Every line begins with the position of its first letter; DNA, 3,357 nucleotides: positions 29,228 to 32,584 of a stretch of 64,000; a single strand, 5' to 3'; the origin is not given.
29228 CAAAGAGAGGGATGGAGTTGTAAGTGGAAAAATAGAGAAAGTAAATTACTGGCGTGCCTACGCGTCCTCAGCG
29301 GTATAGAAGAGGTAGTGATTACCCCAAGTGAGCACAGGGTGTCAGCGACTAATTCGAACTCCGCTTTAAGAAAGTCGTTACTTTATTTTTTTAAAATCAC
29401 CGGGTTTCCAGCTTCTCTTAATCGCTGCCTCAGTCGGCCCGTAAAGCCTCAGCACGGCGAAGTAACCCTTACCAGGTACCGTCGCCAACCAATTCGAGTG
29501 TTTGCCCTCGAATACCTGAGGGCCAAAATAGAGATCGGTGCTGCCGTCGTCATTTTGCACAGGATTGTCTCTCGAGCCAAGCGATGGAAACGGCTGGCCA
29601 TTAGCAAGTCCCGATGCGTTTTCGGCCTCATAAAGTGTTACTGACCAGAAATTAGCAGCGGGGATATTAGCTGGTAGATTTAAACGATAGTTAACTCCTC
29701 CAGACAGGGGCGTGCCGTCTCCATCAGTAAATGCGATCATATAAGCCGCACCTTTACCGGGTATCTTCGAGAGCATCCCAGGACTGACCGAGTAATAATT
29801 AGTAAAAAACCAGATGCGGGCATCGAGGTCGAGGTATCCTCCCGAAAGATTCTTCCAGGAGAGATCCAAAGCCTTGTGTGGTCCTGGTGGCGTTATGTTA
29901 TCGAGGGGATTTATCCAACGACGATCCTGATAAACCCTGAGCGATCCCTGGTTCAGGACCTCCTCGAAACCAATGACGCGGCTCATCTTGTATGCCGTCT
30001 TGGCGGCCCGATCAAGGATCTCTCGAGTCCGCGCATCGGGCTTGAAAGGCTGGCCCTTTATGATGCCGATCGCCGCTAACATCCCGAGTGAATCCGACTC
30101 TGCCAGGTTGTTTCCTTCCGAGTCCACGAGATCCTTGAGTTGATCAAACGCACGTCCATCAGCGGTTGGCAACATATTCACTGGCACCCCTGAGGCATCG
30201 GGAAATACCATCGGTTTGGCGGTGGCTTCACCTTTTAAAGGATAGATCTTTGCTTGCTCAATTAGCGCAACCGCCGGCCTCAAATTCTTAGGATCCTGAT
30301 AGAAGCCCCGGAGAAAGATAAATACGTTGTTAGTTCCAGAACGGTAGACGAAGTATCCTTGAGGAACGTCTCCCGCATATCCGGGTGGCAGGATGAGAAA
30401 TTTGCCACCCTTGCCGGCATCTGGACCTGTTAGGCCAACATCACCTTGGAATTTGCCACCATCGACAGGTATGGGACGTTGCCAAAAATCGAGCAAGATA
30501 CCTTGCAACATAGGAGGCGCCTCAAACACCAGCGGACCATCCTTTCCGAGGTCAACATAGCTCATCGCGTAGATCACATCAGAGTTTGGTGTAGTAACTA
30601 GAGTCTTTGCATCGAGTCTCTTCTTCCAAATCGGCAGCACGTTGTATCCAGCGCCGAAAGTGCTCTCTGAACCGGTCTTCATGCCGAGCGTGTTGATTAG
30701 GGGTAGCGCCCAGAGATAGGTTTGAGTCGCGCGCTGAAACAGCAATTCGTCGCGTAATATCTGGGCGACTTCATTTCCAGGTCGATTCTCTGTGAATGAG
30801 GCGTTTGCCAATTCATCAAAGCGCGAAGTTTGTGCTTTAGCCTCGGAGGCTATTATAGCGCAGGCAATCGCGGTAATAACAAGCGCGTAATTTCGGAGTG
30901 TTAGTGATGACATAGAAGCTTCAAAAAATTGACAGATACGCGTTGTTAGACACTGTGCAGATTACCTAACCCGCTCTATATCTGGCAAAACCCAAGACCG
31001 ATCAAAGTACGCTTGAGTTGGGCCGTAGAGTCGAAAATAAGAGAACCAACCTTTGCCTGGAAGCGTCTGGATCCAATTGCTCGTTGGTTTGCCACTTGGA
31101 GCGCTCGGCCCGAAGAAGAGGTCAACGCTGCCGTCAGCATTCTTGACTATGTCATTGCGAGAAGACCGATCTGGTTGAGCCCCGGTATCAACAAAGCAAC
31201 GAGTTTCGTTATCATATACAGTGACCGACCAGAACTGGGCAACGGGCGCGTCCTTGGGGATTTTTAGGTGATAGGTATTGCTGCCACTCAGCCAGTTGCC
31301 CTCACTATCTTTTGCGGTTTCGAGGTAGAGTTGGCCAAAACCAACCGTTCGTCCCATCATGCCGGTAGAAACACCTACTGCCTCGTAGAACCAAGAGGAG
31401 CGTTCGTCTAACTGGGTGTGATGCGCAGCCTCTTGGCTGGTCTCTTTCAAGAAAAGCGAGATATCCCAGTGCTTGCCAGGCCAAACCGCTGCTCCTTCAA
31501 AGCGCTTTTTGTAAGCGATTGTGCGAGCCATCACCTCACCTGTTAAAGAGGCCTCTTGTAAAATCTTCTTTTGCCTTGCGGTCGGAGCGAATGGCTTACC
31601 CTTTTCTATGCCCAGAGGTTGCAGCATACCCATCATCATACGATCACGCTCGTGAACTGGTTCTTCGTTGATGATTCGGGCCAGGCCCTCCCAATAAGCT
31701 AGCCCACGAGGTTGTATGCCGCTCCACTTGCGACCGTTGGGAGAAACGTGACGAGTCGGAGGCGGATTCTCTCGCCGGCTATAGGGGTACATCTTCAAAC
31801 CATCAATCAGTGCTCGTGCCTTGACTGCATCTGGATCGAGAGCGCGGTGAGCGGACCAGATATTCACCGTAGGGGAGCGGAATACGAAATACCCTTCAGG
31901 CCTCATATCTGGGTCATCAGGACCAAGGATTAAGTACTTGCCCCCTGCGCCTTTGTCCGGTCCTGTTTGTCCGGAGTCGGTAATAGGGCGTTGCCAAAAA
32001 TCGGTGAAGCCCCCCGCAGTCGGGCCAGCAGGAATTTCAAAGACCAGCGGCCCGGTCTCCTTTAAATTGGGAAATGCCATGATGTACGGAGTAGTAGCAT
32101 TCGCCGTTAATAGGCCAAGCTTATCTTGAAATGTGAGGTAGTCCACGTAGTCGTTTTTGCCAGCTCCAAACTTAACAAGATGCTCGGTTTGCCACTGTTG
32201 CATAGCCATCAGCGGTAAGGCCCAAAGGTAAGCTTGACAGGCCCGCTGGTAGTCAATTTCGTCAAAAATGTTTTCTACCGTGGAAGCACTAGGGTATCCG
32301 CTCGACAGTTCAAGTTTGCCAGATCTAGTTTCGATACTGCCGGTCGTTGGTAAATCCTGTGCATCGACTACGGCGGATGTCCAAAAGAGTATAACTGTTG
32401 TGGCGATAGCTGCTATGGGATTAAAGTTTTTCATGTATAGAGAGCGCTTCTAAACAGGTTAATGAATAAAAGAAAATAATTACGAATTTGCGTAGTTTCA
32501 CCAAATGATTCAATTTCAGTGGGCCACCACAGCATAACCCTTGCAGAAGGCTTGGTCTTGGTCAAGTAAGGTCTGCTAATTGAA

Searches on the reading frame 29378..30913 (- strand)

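Call 33: search_protein_families(library=pfam, proteins=[window:29378-30913:-], max_evalue=0.00001)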
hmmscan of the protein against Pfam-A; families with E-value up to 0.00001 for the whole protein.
window:29378-30913:- (511 aa): 2 families
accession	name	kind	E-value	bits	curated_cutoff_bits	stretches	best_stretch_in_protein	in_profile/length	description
PF06742.16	DUF1214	-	6.6e-29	101.1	25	1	389-495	2-112/112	Protein of unknown function (DUF1214)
PF06863.17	DUF1254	-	8.5e-29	100.9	22.2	1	91-225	2-133/133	Protein of unknown function (DUF1254)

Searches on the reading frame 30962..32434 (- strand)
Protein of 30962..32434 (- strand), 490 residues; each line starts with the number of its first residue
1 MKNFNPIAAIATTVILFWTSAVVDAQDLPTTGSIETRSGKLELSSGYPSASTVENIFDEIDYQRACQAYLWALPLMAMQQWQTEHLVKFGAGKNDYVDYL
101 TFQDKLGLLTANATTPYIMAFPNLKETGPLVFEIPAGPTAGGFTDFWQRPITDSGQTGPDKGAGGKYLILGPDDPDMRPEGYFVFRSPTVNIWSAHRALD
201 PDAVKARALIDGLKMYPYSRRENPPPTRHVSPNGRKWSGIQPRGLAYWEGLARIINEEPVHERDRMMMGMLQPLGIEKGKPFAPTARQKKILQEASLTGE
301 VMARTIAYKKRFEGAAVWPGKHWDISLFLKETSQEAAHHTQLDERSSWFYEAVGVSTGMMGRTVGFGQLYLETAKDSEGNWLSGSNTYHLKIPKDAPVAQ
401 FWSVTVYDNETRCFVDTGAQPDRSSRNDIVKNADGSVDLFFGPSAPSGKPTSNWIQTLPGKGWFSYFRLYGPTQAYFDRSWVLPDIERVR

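Call 33: search_protein_families(library=pfam, proteins=[window:30962-32434:-], max_evalue=0.00001)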
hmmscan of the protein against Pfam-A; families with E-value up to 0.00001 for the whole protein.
window:30962-32434:- (490 aa): 2 families
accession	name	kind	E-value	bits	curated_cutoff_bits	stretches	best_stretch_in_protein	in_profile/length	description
PF06742.16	DUF1214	-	4.5e-31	108.1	25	1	368-474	2-112/112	Protein of unknown function (DUF1214)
PF06863.17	DUF1254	-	5.5e-21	75.6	22.2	1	106-217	16-133/133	Protein of unknown function (DUF1254)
